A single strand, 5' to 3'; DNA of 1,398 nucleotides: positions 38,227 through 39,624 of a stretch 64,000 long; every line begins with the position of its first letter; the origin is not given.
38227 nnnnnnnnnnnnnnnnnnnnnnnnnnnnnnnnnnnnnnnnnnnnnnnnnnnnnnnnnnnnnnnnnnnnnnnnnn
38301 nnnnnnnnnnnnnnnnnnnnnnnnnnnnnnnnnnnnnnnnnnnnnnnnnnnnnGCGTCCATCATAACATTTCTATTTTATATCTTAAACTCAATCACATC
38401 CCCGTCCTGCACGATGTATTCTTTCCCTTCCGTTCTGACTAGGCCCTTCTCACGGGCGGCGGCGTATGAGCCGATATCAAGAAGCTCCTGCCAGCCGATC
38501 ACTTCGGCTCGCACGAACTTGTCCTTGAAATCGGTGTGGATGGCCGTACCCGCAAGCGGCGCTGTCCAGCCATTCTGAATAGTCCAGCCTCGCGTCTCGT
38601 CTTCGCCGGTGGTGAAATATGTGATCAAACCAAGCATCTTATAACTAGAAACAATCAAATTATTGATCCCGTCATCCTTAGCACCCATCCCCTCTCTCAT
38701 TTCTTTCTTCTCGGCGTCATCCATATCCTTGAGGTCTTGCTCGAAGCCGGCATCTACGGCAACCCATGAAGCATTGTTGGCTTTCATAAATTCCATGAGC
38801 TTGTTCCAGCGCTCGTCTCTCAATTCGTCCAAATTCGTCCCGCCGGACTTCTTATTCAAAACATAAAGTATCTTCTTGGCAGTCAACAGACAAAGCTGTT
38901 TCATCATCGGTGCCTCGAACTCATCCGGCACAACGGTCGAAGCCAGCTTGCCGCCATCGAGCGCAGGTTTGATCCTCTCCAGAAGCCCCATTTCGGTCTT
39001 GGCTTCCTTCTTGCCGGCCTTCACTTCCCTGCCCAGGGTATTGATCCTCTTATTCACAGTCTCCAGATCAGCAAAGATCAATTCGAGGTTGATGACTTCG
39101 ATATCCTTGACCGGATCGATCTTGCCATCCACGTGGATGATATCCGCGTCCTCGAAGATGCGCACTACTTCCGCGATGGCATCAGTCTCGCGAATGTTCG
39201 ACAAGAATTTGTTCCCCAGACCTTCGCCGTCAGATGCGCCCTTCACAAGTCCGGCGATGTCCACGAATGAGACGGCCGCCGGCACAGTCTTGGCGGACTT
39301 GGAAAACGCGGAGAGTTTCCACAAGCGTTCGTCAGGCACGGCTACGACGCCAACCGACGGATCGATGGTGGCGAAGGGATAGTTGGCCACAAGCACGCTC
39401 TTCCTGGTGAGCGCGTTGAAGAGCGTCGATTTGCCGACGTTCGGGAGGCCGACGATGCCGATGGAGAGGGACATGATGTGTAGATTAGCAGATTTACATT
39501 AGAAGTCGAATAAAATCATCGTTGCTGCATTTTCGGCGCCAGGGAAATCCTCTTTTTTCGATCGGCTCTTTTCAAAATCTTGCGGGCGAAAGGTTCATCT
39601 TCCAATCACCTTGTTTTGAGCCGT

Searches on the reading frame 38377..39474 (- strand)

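Call 10: search_protein_families(library=pfam, proteins=[window:38377-39474:-], max_evalue=0.001)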
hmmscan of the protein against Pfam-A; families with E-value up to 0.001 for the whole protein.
window:38377-39474:- (365 aa): 3 families
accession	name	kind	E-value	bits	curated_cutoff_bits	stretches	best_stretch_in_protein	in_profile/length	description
PF06071.19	YchF-GTPase_C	-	1.5e-32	112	27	1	283-365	1-83/84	Protein of unknown function (DUF933)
PF01926.29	MMR_HSR1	-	1.8e-21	76.8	21.9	1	5-114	2-91/113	50S ribosome-binding GTPase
PF02421.24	FeoB_N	-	3.9e-09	36.7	27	1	5-47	3-45/156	Ferrous iron transport protein B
